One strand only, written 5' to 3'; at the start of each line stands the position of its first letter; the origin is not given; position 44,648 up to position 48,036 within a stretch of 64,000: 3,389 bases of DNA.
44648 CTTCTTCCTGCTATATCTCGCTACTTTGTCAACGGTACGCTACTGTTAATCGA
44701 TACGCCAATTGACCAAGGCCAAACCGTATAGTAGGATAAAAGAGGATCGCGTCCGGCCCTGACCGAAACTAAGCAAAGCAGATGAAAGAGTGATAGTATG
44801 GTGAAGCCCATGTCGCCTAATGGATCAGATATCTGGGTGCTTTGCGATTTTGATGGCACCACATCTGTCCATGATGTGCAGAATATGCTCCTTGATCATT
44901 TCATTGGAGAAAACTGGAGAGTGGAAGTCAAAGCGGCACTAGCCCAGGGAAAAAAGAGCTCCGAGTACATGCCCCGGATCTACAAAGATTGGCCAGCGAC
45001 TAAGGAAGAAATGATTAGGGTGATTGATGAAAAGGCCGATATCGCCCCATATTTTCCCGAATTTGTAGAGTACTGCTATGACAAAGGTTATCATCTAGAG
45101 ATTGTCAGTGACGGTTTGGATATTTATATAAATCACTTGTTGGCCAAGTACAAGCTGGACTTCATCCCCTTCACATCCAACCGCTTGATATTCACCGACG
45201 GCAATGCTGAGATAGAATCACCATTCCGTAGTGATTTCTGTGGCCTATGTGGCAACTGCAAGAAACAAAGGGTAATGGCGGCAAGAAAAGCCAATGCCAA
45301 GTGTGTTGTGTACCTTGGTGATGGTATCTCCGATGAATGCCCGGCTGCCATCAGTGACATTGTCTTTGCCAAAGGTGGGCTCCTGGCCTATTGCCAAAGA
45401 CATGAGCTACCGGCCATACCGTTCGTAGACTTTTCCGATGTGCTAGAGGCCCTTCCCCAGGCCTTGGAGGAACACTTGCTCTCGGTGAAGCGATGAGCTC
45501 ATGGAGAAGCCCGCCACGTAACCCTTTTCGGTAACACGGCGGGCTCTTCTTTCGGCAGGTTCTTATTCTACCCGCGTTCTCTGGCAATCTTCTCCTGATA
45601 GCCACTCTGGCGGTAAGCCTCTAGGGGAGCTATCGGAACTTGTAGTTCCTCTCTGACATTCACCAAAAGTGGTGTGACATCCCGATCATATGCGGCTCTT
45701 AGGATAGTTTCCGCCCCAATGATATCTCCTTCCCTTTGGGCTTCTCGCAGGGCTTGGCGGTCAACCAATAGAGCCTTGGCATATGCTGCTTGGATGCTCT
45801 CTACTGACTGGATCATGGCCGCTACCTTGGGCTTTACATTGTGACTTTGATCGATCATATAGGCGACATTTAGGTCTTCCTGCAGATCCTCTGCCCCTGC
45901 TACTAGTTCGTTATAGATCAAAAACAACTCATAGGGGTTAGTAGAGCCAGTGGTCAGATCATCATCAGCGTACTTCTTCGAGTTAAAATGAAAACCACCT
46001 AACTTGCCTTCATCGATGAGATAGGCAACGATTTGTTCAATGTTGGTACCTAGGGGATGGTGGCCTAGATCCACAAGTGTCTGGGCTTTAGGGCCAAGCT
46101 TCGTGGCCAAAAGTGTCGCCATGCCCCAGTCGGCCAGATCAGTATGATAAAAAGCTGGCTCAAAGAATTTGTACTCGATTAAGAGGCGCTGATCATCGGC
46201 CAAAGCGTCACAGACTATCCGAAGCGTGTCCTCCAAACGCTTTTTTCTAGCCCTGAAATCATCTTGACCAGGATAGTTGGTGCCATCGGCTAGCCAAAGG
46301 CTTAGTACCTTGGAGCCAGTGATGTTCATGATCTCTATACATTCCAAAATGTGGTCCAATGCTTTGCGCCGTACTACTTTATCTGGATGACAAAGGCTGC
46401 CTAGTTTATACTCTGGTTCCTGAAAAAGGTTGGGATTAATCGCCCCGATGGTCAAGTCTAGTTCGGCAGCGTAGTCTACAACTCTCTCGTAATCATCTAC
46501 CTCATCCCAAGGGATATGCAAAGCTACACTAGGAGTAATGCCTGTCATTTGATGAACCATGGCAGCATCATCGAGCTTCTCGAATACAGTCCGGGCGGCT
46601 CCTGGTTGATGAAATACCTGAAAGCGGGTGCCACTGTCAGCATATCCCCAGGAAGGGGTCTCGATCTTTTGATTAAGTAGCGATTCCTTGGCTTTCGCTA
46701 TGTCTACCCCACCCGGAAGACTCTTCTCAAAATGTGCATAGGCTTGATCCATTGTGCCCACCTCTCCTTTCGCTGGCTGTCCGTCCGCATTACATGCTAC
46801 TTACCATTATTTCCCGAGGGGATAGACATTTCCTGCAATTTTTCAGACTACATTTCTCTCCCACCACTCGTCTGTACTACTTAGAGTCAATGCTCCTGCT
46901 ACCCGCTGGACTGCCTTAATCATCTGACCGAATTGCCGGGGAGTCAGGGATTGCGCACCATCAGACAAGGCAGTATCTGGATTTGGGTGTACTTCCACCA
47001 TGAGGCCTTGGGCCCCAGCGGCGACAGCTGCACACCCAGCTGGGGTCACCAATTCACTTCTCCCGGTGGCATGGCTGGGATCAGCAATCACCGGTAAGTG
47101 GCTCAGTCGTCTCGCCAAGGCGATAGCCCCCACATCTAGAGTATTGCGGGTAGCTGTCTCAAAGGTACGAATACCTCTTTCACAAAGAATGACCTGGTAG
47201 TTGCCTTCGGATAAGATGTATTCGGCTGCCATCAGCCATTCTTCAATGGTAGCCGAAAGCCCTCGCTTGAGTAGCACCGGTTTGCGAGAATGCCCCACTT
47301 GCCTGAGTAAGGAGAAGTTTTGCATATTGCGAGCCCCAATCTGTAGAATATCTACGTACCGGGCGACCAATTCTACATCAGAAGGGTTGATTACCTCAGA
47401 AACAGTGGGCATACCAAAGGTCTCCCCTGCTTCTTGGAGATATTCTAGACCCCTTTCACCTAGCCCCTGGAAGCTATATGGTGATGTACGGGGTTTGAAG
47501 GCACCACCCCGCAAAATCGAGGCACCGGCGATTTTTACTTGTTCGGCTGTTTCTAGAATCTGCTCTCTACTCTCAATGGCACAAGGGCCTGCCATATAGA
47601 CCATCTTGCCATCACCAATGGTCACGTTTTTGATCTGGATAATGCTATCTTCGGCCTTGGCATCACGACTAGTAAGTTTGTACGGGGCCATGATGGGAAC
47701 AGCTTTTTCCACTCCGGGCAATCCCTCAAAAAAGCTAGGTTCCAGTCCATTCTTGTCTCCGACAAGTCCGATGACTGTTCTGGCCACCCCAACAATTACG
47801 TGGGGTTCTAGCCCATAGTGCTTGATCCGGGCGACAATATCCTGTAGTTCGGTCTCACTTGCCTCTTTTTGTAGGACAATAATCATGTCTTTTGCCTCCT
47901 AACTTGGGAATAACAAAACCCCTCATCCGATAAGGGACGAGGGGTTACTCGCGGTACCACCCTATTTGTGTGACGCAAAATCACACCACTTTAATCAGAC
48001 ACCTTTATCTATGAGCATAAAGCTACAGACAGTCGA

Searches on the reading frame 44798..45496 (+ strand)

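Call 67: search_protein_families(library=ncbifam, proteins=[window:44798-45496:+], max_evalue=1e-10)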
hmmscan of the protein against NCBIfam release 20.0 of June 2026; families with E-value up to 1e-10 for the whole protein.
window:44798-45496:+ (232 aa): 4 families
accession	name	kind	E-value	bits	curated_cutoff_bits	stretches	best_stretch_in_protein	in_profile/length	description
NF007103.0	PRK09552.1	equivalog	2e-27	96.3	292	1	12-224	4-217/220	2-hydroxy-3-keto-5-methylthiopentenyl-1-phosphate phosphatase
TIGR01489.1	DKMTPPase-SF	subfamily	8.5e-26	91.2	81.55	1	12-192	2-187/188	MtnX-like HAD-IB family phosphatase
TIGR03333.1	salvage_mtnX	equivalog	1.4e-24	87.3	303.2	1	14-223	2-212/214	2-hydroxy-3-keto-5-methylthiopentenyl-1-phosphate phosphatase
TIGR01488.1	HAD-SF-IB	subfamily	1.2e-20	74.2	45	1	14-184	2-175/177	HAD-IB family phosphatase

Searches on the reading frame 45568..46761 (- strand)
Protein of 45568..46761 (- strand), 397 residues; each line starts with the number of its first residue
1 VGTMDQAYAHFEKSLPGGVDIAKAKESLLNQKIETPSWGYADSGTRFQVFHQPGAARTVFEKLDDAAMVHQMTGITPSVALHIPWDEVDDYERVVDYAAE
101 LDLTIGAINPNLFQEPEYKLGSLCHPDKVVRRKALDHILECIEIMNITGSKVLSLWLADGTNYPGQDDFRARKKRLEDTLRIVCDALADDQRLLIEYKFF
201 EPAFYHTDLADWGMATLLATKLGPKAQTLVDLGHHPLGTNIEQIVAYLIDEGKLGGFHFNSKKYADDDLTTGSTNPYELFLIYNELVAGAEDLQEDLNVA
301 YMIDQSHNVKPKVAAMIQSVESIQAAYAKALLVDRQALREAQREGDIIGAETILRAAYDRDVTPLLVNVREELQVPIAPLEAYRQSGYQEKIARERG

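Call 6: search_protein_families(library=ncbifam, proteins=[window:45568-46761:-])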
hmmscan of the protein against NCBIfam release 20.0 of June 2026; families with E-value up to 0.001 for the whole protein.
window:45568-46761:- (397 aa): 5 families
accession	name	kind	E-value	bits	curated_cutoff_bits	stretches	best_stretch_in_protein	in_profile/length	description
TIGR02635.1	RhaI_grampos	equivalog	4.1e-184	611.8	531.35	1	22-396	2-377/378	L-rhamnose isomerase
TIGR02629.1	L_rham_iso_rhiz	equivalog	6.2e-117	390.9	646.75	1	17-396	27-410/412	L-rhamnose catabolism isomerase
TIGR02631.1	xylA_Arthro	equivalog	5.3e-09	35.6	447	1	91-286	67-273/382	xylose isomerase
NF002203.0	PRK01076.1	equivalog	2.1e-07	30.5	572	1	87-347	111-369/419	L-rhamnose isomerase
TIGR01748.1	rhaA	equivalog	7.6e-06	25.3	584.95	1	89-348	109-366/414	L-rhamnose isomerase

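Call 7: search_protein_families(library=pfam, proteins=[window:45568-46761:-])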
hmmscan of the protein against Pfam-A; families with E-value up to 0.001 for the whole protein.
window:45568-46761:- (397 aa): 2 families
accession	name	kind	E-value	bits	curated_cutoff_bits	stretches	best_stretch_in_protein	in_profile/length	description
PF01261.30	AP_endonuc_2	-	3.9e-10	40.3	31.1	1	89-267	28-193/249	Xylose isomerase-like TIM barrel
PF06134.17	RhaA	-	1.2e-06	28.4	22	1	90-352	113-373/417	L-rhamnose isomerase (RhaA)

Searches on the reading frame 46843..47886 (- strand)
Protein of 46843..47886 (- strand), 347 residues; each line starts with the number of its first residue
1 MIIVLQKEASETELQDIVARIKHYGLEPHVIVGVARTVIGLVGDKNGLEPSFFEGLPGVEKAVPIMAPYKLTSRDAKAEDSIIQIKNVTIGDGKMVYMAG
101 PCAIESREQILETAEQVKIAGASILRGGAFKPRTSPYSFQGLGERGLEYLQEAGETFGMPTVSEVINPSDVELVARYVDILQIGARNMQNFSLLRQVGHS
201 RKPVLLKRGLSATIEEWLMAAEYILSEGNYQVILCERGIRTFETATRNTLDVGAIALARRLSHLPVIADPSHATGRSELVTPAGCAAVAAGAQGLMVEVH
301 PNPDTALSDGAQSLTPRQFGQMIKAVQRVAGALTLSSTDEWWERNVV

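Call 6: search_protein_families(library=ncbifam, proteins=[window:46843-47886:-])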
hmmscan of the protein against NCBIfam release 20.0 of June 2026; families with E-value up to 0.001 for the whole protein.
window:46843-47886:- (347 aa): 10 families
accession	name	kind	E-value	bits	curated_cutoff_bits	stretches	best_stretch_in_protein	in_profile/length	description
NF006421.0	PRK08673.1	subfamily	2.5e-151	503.7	335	1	1-333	1-333/338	3-deoxy-7-phosphoheptulonate synthase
TIGR01361.1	DAHP_synth_Bsub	equivalog_domain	1.6e-123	411.2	267.75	1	71-327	2-258/260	3-deoxy-7-phosphoheptulonate synthase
NF009933.0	PRK13396.1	subfamily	8.2e-119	396.7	486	1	1-333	1-341/352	3-deoxy-7-phosphoheptulonate synthase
NF041229.1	BagF_FevY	exception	4.8e-115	384.4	700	1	8-321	4-317/340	phospho-2-dehydro-3-deoxyheptonate aldolase BagF/FevY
NF009239.0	PRK12595.1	equivalog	5.4e-115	384.2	279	1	71-330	95-354/360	bifunctional 3-deoxy-7-phosphoheptulonate synthase/chorismate mutase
TIGR01362.1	KDO8P_synth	equivalog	5.6e-34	117.5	314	1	94-329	2-252/258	3-deoxy-8-phosphooctulonate synthase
NF003543.0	PRK05198.1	equivalog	7.3e-34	117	242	1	82-330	4-268/273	3-deoxy-8-phosphooctulonate synthase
NF009109.0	PRK12457.1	equivalog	2.7e-18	66.2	457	1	132-329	60-268/281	3-deoxy-8-phosphooctulonate synthase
TIGR03586.1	PseI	equivalog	6.3e-06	25.6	340.25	1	150-334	82-258/327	pseudaminic acid synthase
TIGR03569.1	NeuB_NnaB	equivalog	1.2e-05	24.5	399.65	1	156-334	87-259/329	N-acetylneuraminate synthase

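Call 7: search_protein_families(library=pfam, proteins=[window:46843-47886:-])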
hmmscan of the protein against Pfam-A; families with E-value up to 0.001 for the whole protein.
window:46843-47886:- (347 aa): 3 families
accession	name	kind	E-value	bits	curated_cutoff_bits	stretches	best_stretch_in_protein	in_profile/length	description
PF00793.26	DAHP_synth_1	-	6.9e-84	281.4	25.5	1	83-328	4-263/270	DAHP synthetase I family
PF18152.6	DAHP_snth_FXD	-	4.7e-21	74.8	27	1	1-66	1-66/67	DAHP synthase ferredoxin-like domain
PF03102.20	NeuB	-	2.3e-10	40.8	22.1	1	142-333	53-236/241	NeuB family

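Call 10: find_related_loci(query=window:46843-47886:-, collection=genome_contigs, flank=3000)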
Query window:46843-47886:- (347 aa) in genome_contigs; peptide patterns used: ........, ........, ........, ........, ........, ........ (x = any residue, [..] = any of these).
600 stretches matched a pattern (row limit reached: there are more); 595 encode a relative of the query (tblastn E <= 1e-3); the best 80 are kept; 80 distinct loci.
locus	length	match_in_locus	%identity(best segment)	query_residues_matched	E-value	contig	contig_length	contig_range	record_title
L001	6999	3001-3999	73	1-333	2e-160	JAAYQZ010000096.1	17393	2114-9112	MAG: Bacillota bacterium isolate AS23ysBPME_124 136364_AS23, whole genome shotgun sequence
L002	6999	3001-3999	60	1-333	2e-134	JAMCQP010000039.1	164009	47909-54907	MAG: Bacillota bacterium isolate FK_Sedi_A_Bin.38 NODE_82_length_164009_cov_3.83001, whole genome shotgun sequence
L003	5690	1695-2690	62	1-332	6e-132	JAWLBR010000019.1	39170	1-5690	MAG: Limnochordia bacterium isolate 15dZY3.bin.114 NODE_1429_length_39170_cov_3.886233, whole genome shotgun sequence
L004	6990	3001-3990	57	1-330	6e-130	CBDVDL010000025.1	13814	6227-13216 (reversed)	MAG TPA_asm: uncultured Alphaproteobacteria bacterium isolate SRR21487743_binner12_Refined_11 genome assembly, contig: E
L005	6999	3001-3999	58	1-333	4e-129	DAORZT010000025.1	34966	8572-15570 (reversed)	MAG TPA_asm: Bacillota bacterium isolate AMR_MDS_1928 NODE_992_length_34966_cov_11.171465, whole genome shotgun sequence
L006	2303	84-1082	57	1-333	4e-136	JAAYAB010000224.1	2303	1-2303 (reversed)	MAG: Bacillota bacterium isolate AS02xzSISU_7 27567_AS02, whole genome shotgun sequence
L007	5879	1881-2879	59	1-333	3e-127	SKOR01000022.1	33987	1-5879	MAG: Syntrophomonadaceae bacterium isolate CSSed162cmA_337 CSSed16-2cmA-1551, whole genome shotgun sequence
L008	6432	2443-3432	57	1-330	5e-127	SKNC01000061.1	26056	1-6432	MAG: Bacillota bacterium isolate CSSed162cmA_272R1 CSSed16-2cmA-3039, whole genome shotgun sequence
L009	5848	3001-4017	58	1-339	1e-126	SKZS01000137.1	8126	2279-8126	MAG: Syntrophomonadaceae bacterium isolate CSSed162cmB_344 CSSed16-2cmB-37969, whole genome shotgun sequence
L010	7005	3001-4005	56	1-335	7e-127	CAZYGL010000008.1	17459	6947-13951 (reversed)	MAG TPA_asm: uncultured Syntrophomonas sp. isolate binchicken_co22_216 genome assembly, contig: NODE_3456_length_17459_c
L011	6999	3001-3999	57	1-333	2e-126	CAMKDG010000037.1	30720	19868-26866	MAG: uncultured Desulfotomaculum sp. isolate SRR12377472_bin.7_metawrap_v1.3_MAG genome assembly, contig: SRR12377472_49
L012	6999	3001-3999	57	1-333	2e-126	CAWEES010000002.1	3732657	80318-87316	MAG: uncultured Bacteroidetes bacterium isolate MFD01188.bin.1.46 genome assembly, contig: contig_4108, whole genome sho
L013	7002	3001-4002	58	1-333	5e-126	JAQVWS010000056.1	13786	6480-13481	MAG: Syntrophomonas sp. isolate STF2_108 NODE_12326_length_13786_cov_3.493740_Sandtown_F2, whole genome shotgun sequence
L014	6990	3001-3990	58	1-330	2e-125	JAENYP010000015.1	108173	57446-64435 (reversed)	MAG: Thermincola ferriacetica isolate BL5_bin.1 BL5_bin1_NODE_91_length_108173_cov_55.943515, whole genome shotgun seque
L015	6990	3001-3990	57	1-330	9e-126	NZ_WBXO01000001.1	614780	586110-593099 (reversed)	Heliorestis acidaminivorans strain DSM 24790 NODE_1_length_614780_cov_21.1383, whole genome shotgun sequence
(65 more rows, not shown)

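Call 15: find_encoding_contigs(protein=window:46843-47886:-, flank=2000, max_places=4)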
Protein window:46843-47886:- (347 aa): 14 contigs read that carry it; 4 places shown.
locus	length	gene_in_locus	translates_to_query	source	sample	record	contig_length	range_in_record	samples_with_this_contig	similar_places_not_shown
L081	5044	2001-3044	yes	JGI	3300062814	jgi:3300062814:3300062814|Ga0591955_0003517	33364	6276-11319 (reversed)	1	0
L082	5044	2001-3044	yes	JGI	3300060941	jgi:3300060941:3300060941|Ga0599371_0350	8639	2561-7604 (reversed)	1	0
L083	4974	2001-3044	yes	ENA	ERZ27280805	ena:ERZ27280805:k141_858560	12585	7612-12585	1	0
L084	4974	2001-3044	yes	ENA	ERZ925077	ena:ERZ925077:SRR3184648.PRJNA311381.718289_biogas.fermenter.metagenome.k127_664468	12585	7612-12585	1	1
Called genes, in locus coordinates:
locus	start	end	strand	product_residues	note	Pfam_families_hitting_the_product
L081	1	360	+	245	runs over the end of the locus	PF00215:OMPdecase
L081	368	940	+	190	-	PF00156:Pribosyltran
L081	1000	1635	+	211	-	PF10646:Germane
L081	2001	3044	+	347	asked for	PF18152:DAHP_snth_FXD, PF00793:DAHP_synth_1, PF03102:NeuB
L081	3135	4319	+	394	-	PF01261:AP_endonuc_2, PF06134:RhaA (weak)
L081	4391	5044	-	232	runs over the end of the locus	PF06888:Put_Phosphatase, PF12710:HAD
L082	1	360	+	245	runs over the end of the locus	PF00215:OMPdecase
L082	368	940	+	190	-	PF00156:Pribosyltran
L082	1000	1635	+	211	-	PF10646:Germane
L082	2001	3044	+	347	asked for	PF18152:DAHP_snth_FXD, PF00793:DAHP_synth_1, PF03102:NeuB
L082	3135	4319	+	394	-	PF01261:AP_endonuc_2, PF06134:RhaA (weak)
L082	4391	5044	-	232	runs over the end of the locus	PF06888:Put_Phosphatase, PF12710:HAD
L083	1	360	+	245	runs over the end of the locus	PF00215:OMPdecase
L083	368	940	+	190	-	PF00156:Pribosyltran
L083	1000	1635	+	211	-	PF10646:Germane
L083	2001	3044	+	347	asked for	PF18152:DAHP_snth_FXD, PF00793:DAHP_synth_1, PF03102:NeuB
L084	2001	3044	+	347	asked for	PF18152:DAHP_snth_FXD, PF00793:DAHP_synth_1, PF03102:NeuB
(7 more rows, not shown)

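Call 50: search_solved_structures(query=window:46843-47886:-, max_evalue=1e-20)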
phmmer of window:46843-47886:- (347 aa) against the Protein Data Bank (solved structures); distinct sequences matched with E-value up to 1e-20: 11.
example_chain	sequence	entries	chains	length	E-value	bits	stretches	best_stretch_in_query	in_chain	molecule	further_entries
1rzm_A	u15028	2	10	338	7.7e-111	373.6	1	1-334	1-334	Phospho-2-dehydro-3-deoxyheptonate aldolase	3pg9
1vr6_A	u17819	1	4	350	8.8e-111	373.4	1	1-334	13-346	Phospho-2-dehydro-3-deoxyheptonate aldolase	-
4grs_A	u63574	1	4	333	1.7e-109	369.2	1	1-328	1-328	Phospho-2-dehydro-3-deoxyheptonate aldolase, 2-dehydro-3-deoxyphosphoheptonate aldolase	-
3pg8_A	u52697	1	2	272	3e-95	322.4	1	69-334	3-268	Phospho-2-dehydro-3-deoxyheptonate aldolase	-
1vs1_A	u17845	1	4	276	3.4e-95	322.2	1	70-323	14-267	3-deoxy-7-phosphoheptulonate synthase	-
5j6f_A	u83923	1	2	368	1.5e-91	310.3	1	71-327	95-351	3-deoxy-D-arabino-heptulosonate 7-phosphate synthase, chorismate mutase-isozyme 3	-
1zco_A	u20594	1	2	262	7.1e-91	308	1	79-328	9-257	2-dehydro-3-deoxyphosphoheptonate aldolase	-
4c1k_A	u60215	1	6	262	1.4e-90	307.1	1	78-328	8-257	2-DEHYDRO-3-DEOXYPHOSPHOHEPTONATE ALDOLASE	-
3nvt_A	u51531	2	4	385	1.5e-90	307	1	70-325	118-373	3-deoxy-D-arabino-heptulosonate 7-phosphate synthase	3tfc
4c1l_A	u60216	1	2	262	9.3e-90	304.3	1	78-328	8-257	2-dehydro-3-deoxyphosphoheptonate aldolase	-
6mdy_A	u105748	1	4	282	3.3e-23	85.6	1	94-328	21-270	2-dehydro-3-deoxyphosphooctonate aldolase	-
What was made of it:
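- On E. coli-type AroG (type I-alpha DAHP synthase): All the best matches are I-beta families and structures (calls 6, 50).
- Closest known: Thermotoga maritima DAH7P synthase. Same: The match is full-length, including the N-terminal ferredoxin-like regulatory domain (call 50; E 8e-111, residues 1-334).
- Checked: It is not an AroG-type I-alpha enzyme (calls 6, 7, 50).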
